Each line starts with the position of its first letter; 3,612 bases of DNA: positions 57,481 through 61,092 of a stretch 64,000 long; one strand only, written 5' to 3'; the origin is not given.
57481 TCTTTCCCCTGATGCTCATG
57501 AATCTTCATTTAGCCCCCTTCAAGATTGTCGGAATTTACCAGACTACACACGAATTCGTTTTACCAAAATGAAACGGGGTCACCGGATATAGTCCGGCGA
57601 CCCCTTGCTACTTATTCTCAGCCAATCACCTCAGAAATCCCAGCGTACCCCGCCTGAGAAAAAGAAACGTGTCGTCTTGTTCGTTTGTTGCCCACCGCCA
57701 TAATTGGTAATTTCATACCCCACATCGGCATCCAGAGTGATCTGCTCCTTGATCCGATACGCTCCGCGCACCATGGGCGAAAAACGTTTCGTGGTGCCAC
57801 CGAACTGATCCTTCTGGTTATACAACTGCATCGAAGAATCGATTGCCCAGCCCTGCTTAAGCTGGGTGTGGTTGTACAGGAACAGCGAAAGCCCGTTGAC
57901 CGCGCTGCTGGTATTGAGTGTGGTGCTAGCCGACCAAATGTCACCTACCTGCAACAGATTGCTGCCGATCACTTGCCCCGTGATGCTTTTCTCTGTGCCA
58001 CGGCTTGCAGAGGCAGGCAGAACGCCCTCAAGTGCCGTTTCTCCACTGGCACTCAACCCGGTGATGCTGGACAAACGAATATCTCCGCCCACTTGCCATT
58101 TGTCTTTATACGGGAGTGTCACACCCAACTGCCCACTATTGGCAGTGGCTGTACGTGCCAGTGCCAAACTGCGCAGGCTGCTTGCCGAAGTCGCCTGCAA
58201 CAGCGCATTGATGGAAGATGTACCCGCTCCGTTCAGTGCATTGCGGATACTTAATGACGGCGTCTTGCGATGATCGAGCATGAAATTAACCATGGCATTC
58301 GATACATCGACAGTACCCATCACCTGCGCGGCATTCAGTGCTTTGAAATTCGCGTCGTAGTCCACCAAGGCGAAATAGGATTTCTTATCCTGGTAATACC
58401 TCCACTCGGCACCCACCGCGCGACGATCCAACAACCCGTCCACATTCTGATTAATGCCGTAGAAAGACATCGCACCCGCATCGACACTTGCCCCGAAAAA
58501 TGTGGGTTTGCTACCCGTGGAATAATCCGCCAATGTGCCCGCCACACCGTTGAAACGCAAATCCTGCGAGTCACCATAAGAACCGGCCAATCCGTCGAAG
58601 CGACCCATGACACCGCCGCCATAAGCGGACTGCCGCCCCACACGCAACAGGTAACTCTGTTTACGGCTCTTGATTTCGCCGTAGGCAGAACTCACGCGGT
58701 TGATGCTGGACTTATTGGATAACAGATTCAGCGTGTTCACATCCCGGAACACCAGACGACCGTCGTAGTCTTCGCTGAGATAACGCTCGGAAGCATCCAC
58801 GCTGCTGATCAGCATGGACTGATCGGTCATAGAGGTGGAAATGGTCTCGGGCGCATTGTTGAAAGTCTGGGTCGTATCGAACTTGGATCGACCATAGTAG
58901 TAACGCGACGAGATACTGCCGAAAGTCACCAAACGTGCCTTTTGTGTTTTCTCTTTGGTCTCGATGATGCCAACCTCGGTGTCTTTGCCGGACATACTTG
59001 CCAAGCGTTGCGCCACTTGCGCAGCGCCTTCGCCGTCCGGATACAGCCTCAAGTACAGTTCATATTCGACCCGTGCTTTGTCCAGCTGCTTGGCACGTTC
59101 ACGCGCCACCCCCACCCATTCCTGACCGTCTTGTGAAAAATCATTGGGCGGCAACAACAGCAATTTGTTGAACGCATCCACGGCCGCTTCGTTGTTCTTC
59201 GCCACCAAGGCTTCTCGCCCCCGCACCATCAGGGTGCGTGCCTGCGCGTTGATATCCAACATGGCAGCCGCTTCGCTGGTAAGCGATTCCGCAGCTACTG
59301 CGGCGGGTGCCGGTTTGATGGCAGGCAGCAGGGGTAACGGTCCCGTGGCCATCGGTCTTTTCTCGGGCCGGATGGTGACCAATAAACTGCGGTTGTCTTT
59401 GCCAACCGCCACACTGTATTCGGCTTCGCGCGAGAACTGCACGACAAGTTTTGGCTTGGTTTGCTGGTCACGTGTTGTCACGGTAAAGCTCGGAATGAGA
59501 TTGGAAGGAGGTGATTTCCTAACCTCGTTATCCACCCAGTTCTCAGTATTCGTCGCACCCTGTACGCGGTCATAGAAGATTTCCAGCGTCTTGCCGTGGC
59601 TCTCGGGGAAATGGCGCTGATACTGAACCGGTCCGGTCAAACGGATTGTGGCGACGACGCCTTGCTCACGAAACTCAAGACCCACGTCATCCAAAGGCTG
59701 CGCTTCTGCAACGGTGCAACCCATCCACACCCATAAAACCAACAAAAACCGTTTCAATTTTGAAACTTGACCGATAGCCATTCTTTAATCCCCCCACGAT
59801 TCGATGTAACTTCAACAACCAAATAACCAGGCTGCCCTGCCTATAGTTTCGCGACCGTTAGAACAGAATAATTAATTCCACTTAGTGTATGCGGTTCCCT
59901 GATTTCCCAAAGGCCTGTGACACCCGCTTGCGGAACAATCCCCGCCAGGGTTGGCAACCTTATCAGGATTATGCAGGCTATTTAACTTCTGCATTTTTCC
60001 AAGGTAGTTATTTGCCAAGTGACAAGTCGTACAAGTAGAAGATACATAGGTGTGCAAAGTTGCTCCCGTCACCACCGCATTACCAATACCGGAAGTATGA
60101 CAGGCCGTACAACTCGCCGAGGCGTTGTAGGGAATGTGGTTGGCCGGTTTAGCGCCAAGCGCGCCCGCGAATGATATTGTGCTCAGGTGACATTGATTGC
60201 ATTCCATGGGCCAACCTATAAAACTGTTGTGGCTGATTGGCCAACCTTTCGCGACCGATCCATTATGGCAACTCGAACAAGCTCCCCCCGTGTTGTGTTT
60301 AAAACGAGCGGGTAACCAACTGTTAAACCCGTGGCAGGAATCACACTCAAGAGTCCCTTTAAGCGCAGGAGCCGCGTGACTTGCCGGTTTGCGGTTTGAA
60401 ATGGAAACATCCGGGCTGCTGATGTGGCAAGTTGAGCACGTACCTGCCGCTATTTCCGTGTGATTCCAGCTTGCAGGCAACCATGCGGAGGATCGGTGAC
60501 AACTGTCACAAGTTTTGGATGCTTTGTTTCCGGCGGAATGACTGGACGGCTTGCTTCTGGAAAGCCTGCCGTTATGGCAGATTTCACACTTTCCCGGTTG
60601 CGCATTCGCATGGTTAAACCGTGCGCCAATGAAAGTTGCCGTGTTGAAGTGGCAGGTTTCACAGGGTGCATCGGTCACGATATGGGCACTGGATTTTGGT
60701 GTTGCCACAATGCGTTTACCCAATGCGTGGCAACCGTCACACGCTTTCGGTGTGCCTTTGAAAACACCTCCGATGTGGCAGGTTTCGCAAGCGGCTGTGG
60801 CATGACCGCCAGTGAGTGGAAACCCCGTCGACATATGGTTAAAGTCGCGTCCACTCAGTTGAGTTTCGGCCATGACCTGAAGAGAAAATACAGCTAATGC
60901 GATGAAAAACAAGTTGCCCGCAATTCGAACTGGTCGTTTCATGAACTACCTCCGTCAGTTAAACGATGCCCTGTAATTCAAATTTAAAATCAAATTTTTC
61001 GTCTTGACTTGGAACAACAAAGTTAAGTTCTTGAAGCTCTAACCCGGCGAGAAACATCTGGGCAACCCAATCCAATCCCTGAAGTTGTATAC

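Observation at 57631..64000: Outer-membrane barrel plus three multihaem cytochromes c: candidate extracellular electron-transfer conduit that does not look Mtr-like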

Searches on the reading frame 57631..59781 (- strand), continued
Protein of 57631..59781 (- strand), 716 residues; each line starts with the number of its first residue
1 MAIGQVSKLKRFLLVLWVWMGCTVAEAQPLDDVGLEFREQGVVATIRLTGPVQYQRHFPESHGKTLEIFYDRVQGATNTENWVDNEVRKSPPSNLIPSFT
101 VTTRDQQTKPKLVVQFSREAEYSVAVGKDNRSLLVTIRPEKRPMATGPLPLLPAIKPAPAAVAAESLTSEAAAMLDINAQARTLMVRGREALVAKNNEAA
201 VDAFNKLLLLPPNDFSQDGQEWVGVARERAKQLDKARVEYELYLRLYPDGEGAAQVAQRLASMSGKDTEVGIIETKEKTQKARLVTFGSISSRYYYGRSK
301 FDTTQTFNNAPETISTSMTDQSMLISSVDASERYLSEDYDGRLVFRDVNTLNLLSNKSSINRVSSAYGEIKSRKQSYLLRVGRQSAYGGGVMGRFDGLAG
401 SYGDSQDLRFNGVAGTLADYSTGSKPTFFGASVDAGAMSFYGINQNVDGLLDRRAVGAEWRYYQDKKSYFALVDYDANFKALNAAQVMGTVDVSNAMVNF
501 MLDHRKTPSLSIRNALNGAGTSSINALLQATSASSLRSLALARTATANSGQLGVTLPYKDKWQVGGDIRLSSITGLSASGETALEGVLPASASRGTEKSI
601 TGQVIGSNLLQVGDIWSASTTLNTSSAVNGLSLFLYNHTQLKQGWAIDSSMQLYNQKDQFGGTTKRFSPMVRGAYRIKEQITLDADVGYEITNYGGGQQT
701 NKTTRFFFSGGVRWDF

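Call 74: search_protein_representatives(alignment_id=A1)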
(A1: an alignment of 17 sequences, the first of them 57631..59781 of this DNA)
Query: 17 sequences, 719 profile positions. Proteins with E-value up to 0.001 (for the whole library): 1711; up to 1e-10: 1367; up to 1e-30: 924. The best 150 are listed.
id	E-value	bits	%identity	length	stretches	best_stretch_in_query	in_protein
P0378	0.0e+00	1167.2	-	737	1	13-719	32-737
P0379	2.1e-260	882.4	-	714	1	14-719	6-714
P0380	1.3e-256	869.9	-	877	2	170-719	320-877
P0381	1.5e-251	853.2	-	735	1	3-719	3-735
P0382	2.3e-209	713.7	-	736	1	16-719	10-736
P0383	6.7e-196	669.2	-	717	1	6-719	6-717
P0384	7.4e-182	622.8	-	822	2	167-719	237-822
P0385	3.9e-179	613.8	-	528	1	14-529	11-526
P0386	2.0e-177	608.1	-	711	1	7-719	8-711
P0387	7.2e-174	596.4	-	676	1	147-719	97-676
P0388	7.8e-171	586.4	-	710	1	7-719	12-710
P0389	6.5e-163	560.2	-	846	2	169-719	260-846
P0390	3.8e-156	537.8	-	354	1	393-719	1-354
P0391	2.0e-154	532.1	-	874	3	143-524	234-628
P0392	1.6e-152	525.9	-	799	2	155-719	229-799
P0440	1.0e-121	424.0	-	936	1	177-719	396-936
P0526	1.1e-95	337.9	-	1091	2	125-719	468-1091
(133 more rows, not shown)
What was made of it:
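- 58996..59277 (-): g4 TPR-like helical domain (residues 169-262). TPR plus barrel is the conserved core of 1,711 cluster representatives (call 74).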

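Call 75: find_encoding_contigs(protein=P0526, flank=10000, max_places=2)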
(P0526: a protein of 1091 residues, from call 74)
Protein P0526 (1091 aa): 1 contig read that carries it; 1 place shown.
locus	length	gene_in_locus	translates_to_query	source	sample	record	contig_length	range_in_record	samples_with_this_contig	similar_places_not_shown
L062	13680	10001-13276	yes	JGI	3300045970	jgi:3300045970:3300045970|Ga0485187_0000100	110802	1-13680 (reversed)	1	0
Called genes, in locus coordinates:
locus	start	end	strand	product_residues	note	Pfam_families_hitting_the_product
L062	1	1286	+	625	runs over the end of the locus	PF02085:Cytochrom_CIII (faint), PF14522:Cytochrome_C7 (faint), PF14537:Cytochrom_c3_2 (faint), PF22113:Mtrc-MtrF_II-IV_dom (faint)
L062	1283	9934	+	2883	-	-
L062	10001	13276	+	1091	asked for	PF05036:SPOR (faint), PF13432:TPR_16 (weak), PF13525:YfiO (weak)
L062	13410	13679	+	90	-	?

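Call 76: find_encoding_contigs(protein=P0440, flank=10000, max_places=2)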
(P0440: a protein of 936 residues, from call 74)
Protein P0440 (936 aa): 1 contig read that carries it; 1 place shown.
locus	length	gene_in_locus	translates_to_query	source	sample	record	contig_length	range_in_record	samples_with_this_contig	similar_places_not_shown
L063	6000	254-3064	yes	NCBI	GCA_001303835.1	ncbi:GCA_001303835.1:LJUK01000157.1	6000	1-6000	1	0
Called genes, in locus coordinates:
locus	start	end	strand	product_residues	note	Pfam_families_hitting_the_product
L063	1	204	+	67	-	?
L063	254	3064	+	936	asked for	PF11008:DUF2846 (faint)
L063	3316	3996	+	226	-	-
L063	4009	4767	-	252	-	-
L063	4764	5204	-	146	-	PF02391:MoaE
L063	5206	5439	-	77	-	PF02597:ThiS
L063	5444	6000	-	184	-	PF01292:Ni_hydr_CYTB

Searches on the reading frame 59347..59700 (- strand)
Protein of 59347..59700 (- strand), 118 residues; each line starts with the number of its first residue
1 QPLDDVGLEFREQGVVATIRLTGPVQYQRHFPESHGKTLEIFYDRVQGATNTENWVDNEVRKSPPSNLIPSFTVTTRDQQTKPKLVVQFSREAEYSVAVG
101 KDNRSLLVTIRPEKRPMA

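Call 46: search_solved_structures(query=A3, max_evalue=10, show_alignments=2)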
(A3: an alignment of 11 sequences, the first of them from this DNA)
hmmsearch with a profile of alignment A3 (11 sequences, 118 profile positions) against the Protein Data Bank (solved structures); distinct sequences matched with E-value up to 10: 0.

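Call 47: search_protein_families(library=pfam, proteins=[window:59347-59700:-], max_evalue=10)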
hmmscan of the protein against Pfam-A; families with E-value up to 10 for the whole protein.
seq(118 aa): 0 families

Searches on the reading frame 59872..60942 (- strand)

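Call 6: search_protein_families(library=pfam, proteins=[window:59872-60942:-], max_evalue=1)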
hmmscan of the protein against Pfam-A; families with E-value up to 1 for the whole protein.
window:59872-60942:- (356 aa): 6 families
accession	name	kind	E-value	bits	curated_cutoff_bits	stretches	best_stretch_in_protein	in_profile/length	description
PF14522.11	Cytochrome_C7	-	1.1e-12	48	24.8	5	110-173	7-66/67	Cytochrome c7 and related cytochrome c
PF14537.11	Cytochrom_c3_2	-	3.3e-12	47.1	25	2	216-283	2-65/79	Cytochrome c3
PF02085.21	Cytochrom_CIII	-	8.7e-08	32.9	22.9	1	135-226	25-101/101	Class III cytochrome C family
PF22113.1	Mtrc-MtrF_II-IV_dom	-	8.7e-07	29.1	30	2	87-129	2-41/176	Outer membrane cytochrome MtrC/MtrF-like, domains II/IV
PF00684.25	DnaJ_CXXCXGXG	-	1.7e-06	28.6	32.7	2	52-98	1-48/65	DnaJ central domain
PF16278.11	zf-C2HE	-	0.94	10.3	30.1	0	244-255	36-47/63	C2HE / C2H2 / C2HC zinc-binding finger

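Call 7: search_protein_families(library=ncbifam, proteins=[window:59872-60942:-], max_evalue=1)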
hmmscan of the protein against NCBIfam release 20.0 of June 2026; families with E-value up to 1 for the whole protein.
window:59872-60942:- (356 aa): 4 families
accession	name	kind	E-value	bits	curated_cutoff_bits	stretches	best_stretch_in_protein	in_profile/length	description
TIGR03508.1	decahem_SO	subfamily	2.2e-08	33.9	192.2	2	166-310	70-198/258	DmsE family decaheme c-type cytochrome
TIGR03507.1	decahem_SO1788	subfamily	0.00017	20.2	209.3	2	38-111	236-314/672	OmcA/MtrC family decaheme c-type cytochrome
NF041762.1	diheme_GEGP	equivalog_domain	0.021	14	300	1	31-81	8-64/359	GEGP motif-containing diheme protein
NF045713.1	CxxCH_16_HmcA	equivalog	0.38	9.3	400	1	138-230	170-256/541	sulfate respiration complex hexadecaheme cytochrome HmcA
